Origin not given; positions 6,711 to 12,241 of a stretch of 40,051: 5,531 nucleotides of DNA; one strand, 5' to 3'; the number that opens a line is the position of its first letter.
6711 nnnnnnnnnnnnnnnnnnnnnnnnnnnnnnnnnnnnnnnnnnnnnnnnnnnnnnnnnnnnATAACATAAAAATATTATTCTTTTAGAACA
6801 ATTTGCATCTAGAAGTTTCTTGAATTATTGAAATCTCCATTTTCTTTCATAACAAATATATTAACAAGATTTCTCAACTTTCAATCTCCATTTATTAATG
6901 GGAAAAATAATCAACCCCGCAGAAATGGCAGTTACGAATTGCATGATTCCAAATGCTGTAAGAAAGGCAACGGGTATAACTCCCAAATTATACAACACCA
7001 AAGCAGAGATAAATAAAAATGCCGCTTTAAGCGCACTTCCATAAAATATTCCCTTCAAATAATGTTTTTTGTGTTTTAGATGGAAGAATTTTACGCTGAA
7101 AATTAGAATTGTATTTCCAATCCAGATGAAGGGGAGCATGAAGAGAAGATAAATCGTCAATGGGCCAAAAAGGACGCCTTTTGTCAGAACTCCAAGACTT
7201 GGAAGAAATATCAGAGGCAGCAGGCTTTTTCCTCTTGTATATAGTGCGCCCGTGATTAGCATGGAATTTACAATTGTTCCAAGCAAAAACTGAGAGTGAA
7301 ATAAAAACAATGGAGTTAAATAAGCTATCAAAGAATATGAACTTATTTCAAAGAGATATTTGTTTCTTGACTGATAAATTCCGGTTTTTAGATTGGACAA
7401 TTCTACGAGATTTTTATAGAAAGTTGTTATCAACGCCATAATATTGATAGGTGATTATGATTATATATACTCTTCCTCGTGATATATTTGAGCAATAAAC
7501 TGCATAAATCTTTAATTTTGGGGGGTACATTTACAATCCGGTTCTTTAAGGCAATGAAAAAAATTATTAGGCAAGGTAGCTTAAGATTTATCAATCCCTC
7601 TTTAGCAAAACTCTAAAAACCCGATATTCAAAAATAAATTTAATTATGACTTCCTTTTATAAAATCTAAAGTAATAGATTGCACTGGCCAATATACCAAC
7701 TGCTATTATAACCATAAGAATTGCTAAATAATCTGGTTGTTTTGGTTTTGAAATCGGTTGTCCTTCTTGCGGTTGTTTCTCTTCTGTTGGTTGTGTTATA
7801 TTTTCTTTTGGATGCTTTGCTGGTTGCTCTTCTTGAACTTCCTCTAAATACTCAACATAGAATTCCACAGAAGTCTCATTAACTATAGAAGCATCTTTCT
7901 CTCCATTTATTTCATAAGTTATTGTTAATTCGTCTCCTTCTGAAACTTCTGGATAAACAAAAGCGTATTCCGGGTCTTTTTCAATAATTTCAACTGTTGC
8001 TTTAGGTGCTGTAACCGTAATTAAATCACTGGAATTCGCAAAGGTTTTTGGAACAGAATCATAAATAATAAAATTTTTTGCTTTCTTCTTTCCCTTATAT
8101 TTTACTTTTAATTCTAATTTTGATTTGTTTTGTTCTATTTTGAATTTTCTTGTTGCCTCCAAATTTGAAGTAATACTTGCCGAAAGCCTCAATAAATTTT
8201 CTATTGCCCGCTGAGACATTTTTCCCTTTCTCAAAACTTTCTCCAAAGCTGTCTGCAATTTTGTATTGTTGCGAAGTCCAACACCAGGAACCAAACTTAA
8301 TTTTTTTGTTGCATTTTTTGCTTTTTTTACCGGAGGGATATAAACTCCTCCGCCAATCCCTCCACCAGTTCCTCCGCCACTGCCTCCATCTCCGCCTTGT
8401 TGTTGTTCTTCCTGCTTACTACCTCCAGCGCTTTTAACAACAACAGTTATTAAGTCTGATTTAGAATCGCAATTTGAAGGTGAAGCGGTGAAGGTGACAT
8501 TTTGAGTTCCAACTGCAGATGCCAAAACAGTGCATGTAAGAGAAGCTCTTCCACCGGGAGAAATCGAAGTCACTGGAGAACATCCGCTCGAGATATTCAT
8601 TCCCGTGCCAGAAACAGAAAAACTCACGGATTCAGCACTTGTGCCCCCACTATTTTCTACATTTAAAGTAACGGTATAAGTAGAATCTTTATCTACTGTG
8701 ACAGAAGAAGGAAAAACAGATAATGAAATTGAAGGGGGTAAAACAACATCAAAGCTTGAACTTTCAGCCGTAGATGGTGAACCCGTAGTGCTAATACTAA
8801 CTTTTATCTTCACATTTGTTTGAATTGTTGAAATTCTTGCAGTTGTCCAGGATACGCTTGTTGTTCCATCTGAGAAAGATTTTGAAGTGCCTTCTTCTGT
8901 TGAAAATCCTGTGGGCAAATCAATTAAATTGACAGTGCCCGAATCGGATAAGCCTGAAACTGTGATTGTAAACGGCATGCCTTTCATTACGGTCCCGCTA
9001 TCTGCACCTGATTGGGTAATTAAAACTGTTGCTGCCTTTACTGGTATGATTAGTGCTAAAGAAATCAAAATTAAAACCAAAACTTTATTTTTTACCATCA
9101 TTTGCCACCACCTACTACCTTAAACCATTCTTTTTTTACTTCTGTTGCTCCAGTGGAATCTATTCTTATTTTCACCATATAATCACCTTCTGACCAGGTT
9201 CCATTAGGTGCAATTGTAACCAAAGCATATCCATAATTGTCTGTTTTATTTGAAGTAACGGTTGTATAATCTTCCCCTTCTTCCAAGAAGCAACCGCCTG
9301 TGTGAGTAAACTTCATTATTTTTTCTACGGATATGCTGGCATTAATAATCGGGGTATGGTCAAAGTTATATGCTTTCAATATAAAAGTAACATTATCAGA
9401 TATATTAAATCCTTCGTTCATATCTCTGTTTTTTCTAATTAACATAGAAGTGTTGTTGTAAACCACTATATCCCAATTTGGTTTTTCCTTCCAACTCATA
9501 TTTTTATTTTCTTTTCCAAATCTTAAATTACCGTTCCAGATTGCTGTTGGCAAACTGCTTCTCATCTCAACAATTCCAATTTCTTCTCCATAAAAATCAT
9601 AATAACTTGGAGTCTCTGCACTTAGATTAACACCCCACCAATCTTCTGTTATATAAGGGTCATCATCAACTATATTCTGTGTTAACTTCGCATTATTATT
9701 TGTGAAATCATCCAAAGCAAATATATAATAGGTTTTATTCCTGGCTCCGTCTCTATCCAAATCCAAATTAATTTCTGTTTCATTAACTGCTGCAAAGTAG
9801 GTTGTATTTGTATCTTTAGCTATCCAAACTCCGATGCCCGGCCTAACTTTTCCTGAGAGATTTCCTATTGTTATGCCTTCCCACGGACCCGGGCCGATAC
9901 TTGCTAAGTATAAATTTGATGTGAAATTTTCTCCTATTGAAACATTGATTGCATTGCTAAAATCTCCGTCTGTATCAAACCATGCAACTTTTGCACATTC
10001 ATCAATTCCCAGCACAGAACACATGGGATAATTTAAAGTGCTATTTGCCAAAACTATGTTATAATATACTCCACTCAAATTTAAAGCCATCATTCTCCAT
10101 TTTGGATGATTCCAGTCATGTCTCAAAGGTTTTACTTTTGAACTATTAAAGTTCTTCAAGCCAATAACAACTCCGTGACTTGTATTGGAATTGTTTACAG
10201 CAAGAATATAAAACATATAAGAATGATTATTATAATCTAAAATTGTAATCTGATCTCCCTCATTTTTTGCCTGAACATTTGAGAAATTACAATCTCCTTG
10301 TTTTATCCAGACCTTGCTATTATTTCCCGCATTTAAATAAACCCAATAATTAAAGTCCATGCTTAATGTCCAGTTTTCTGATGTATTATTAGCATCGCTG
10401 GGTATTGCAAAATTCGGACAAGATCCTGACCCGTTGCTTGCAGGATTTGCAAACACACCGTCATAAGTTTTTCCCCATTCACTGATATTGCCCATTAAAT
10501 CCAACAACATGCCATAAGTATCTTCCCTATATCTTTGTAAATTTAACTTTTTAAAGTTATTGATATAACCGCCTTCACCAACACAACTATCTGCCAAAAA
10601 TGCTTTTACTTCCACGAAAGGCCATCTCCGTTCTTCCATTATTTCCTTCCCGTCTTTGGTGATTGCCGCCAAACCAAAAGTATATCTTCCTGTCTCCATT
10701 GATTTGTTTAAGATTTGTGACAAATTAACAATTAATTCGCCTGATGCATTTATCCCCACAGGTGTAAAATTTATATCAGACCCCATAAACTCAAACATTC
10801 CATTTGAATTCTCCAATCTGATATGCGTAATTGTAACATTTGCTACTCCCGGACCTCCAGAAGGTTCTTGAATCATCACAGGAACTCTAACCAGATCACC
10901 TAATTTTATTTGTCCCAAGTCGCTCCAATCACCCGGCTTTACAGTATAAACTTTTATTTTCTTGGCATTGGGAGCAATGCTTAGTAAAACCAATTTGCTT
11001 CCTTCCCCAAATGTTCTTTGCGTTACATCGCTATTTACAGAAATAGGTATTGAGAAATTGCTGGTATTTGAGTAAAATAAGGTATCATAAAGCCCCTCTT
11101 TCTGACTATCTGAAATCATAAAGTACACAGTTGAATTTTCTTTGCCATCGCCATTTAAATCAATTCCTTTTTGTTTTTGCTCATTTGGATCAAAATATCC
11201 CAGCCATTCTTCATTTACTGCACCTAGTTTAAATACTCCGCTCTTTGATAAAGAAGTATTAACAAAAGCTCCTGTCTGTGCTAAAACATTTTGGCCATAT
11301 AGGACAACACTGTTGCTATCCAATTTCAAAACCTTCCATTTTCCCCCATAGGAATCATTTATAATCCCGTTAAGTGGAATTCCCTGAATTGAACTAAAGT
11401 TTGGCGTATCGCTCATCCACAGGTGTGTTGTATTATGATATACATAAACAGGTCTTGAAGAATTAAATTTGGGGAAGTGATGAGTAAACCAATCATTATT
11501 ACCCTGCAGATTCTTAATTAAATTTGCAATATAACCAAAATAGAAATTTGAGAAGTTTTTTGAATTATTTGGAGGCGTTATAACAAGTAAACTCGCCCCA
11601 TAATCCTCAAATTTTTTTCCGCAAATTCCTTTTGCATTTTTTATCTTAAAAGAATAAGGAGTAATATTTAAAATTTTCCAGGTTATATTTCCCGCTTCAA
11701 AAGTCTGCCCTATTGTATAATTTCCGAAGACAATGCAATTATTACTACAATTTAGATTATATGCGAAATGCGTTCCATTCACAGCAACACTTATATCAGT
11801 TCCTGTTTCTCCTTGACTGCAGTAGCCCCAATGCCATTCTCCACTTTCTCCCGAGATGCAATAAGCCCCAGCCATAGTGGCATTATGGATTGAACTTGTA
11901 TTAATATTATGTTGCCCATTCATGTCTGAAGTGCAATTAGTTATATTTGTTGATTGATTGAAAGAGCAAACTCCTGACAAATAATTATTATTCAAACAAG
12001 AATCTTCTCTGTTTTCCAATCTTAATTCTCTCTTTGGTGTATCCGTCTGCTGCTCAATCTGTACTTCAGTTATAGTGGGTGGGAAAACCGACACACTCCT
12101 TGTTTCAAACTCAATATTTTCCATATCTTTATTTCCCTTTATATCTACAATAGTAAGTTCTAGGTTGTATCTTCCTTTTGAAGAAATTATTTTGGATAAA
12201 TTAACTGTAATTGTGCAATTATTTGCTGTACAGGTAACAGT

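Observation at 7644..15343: Giant sequon-dense secreted protein translationally coupled to a membrane-anchored partner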

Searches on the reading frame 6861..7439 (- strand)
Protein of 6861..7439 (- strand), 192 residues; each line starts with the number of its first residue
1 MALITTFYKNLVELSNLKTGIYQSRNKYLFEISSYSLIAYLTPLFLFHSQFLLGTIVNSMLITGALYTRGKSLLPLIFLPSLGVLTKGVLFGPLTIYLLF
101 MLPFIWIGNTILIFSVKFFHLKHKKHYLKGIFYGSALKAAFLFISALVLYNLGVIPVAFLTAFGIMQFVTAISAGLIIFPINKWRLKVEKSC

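Call 8: search_protein_families(library=pfam, proteins=[window:6861-7439:-], max_evalue=0.001)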
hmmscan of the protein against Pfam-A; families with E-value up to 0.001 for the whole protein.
window:6861-7439:- (192 aa): 0 families

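Call 15: search_protein_families(library=ncbifam, proteins=[window:6861-7439:-], max_evalue=0.1)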
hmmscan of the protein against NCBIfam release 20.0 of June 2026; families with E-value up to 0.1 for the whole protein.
window:6861-7439:- (192 aa): 1 family
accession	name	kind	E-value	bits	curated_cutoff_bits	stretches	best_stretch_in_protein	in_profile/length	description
NF046075.1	UpsF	equivalog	0.065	12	400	1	9-59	391-441/484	membrane pilin protein UpsF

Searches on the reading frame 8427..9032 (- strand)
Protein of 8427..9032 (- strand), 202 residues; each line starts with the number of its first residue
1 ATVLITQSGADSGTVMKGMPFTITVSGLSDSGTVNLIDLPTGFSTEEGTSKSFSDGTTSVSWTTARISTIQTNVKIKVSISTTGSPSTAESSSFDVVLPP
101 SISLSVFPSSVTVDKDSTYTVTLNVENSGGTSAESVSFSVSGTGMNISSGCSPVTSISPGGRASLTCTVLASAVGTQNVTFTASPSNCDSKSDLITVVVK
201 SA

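Call 102: search_protein_representatives(protein=window:8427-9032:-)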
Query: 202 residues. Proteins with E-value up to 0.001 (for the whole library): 68; up to 1e-10: 51; up to 1e-30: 10. The best 68 are listed.
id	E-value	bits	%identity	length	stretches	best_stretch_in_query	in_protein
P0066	2.0e-66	239.6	68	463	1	2-201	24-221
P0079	4.5e-66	238.5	65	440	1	2-200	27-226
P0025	2.6e-60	219.7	66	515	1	1-201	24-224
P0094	2.3e-50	187.3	59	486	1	1-199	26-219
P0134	4.6e-44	166.8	51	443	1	1-199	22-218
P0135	1.4e-35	139.2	52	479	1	2-199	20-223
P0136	1.3e-34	136.0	49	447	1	1-199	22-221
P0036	3.1e-32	128.3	52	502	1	2-199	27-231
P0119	8.3e-32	126.9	50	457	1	1-199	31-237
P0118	3.2e-31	125.0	50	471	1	1-199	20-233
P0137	2.9e-30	121.9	43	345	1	2-201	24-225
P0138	6.7e-30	120.7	45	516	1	2-202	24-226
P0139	7.8e-30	120.5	46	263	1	1-198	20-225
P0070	1.4e-29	119.7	46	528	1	1-201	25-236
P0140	4.8e-29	117.9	46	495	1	1-198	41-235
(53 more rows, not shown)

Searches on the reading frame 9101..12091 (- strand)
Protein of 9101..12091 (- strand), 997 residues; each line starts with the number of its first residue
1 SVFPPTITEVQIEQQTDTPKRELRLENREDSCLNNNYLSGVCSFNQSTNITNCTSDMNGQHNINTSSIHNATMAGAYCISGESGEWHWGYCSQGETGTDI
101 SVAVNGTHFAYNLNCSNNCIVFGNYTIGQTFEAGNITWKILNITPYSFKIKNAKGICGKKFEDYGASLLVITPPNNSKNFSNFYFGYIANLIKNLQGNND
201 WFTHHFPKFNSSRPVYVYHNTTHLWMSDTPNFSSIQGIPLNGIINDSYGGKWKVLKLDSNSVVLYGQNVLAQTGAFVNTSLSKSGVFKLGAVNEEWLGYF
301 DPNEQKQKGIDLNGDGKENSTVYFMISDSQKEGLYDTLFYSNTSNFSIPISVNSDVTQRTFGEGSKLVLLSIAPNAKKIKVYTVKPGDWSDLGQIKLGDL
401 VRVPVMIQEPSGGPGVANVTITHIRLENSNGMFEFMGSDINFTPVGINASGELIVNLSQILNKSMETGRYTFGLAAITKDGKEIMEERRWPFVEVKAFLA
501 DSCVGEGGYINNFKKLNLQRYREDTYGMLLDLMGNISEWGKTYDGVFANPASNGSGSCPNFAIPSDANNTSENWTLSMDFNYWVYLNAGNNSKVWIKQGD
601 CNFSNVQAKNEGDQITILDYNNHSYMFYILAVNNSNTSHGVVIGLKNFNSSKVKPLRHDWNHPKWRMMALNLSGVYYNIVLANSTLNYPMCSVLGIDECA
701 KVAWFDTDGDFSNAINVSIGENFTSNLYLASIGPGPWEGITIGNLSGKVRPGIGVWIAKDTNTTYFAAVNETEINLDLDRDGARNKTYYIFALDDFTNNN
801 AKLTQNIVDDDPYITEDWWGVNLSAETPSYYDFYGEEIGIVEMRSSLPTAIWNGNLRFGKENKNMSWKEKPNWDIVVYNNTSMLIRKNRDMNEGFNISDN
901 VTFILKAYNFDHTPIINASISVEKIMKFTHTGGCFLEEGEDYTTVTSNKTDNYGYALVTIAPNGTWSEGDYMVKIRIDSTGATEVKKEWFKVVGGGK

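Call 51: predict_structure(alignment_id=A3)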
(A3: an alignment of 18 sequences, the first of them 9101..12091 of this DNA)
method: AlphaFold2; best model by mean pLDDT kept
length: 997 residues; sequences in the alignment: 18
mean_pLDDT: 82.8   pTM: 0.64
mean pLDDT of the five models: 82.8, 82.0, 81.7, 78.8, 77.9
residues with pLDDT >= 90: 292; 70-90: 570; 50-70: 120; < 50: 15
segments of 3 or more residues with pLDDT < 50: 193-198, 332-334
pLDDT, mean of each block of 10 residues (from residue 1): 88 74 73 88 82 70 76 89 84 80 90 81 90 92 92 87 72 73 70 51 67 76 83 84 72 73 67 60 73 86 82 88 79 66 80 82 88 81 82 86 88 88 86 75 87 87 83 90 87 89 88 89 84 92 94 81 88 90 91 89 91 93 94 91 95 88 92 91 87 77 94 93 90 88 84 76 83 89 90 69 82 78 57 76 72 75 71 88 86 81 88 86 88 88 83 90 90 90 87 64
secondary structure, 60 per line:
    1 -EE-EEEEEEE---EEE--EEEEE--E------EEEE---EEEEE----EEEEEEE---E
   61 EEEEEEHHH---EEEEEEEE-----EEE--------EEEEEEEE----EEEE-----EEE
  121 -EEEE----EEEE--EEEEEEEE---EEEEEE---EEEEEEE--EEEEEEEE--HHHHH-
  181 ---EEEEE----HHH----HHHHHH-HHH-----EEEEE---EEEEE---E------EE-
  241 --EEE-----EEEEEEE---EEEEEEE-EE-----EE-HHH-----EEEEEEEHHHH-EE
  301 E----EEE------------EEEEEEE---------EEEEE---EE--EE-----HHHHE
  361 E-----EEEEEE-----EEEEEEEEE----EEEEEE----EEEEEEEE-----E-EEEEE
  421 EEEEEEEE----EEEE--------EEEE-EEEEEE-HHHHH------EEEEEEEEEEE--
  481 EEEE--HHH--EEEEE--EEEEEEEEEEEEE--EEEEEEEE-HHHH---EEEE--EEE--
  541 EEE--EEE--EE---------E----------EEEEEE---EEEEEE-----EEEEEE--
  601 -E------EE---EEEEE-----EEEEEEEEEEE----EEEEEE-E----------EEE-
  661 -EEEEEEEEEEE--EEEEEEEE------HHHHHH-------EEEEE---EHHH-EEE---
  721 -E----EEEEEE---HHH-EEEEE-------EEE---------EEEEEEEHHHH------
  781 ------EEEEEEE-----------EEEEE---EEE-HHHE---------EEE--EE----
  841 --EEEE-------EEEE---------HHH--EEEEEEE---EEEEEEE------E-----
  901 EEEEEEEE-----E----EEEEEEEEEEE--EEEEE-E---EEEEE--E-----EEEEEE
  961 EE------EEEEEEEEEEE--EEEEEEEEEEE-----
elements in order (helices of 4 or more, strands of 3 or more residues): E5-11 E15-17 E20-24 E34-37 E41-45 E50-56 E60-66 E73-80 E86-88 E97-104 E109-112 E118-120 E122-125 E130-133 E136-143 E147-152 E156-162 E165-172 H175-179 E184-188 H200-205 E215-219 E223-227 E243-245 E251-257 E261-267 E287-293 H294-297 E299-301 E306-308 E321-327 E337-341 H356-359 E367-372 E378-386 E391-396 E401-408 E416-428 E433-436 E445-448 E450-455 H457-461 E468-478 E481-484 E492-496 E499-511 E514-521 H523-526 E530-533 E536-538 E541-543 E546-548 E573-578 E582-587 E593-598 E614-618 E624-634 E639-644 E657-659 E662-672 E675-682 H689-694 E702-706 E715-717 E727-732 E740-744 E752-754 E764-770 H771-774 E787-793 E805-809 E813-815 E830-832 E843-846 E854-857 E872-878 E882-888 E901-908 E919-929 E932-936 E942-946 E955-962 E969-979 E982-992

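Call 57: fold_search(model_id=the predicted structure, library=pdb)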
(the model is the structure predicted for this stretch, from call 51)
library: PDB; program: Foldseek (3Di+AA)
matches with E <= 10: 1709; with E <= 0.001: 40
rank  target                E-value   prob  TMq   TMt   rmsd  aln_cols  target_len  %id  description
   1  7nyc_A                6.5e-08  0.94  0.08  0.06  40.2      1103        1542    8  cryoEM structure of 3C9-sMAC (released 2021-10-06)
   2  5i5k_A                9.7e-06  0.47  0.08  0.06  42.8      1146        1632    9  Structure of complement C5 in complex with eculizumab (released 2016-03-16)
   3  3cu7_B                2.3e-05  0.44  0.08  0.06  41.6      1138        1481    8  Human Complement Component 5 (released 2008-06-10)
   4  4e0s_A                2.4e-05  0.57  0.09  0.06  40.0      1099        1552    8  Crystal Structure of C5b-6 (released 2012-04-18)
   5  6ue9_C                2.4e-05  0.51  0.07  0.11  37.0       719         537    9  Structure of tetrameric sIgA complex (Class 2) (released 2020-02-19)
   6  6h04_A                3.0e-05  0.41  0.08  0.07  40.7      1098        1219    8  Closed conformation of the Membrane Attack Complex (released 2018-12-19)
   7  3cu7_A                3.0e-05  0.41  0.08  0.06  41.8      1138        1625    8  Human Complement Component 5 (released 2008-06-10)
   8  8beg_A                3.8e-05  0.30  0.07  0.09  50.9       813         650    9  Structure of Ig-like domains from PrgB (released 2022-11-30)
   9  6tav_A                3.9e-05  0.30  0.08  0.06  43.2      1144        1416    8  Crystal structure of endopeptidase-induced alpha2-macroglobulin (released 2021-05-12)
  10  4ofy_D                5.0e-05  0.63  0.07  0.14  54.0       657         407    7  Crystal Structure of the Complex of SYG-1 D1-D2 and SYG-2 D1-D4 (released 2014-02-19)
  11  6h03_A                7.4e-05  0.38  0.08  0.07  40.2      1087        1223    7  OPEN CONFORMATION OF THE MEMBRANE ATTACK COMPLEX (released 2018-12-19)
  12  4u4j                  7.7e-05  0.30  0.09  0.07  32.9      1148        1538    8  Crystal structure of Salmonella alpha-2-macroglobulin mutant Y1175G (released 2014-09-17)
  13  8ayh_C                1.0e-04  0.94  0.09  0.13  29.3       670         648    7  Structure of Complement C5 in Complex with small molecule inhibitor and CVF (released 2022-12-21)
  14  3pvm_A                1.5e-04  0.28  0.08  0.06  42.3      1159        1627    7  Structure of Complement C5 in Complex with CVF (released 2011-01-19)
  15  9u61_E                1.6e-04  0.23  0.08  0.05  44.3      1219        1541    8  CP/MBL pathways C3 convertase C4b2a and C3 complex (released 2026-01-14)
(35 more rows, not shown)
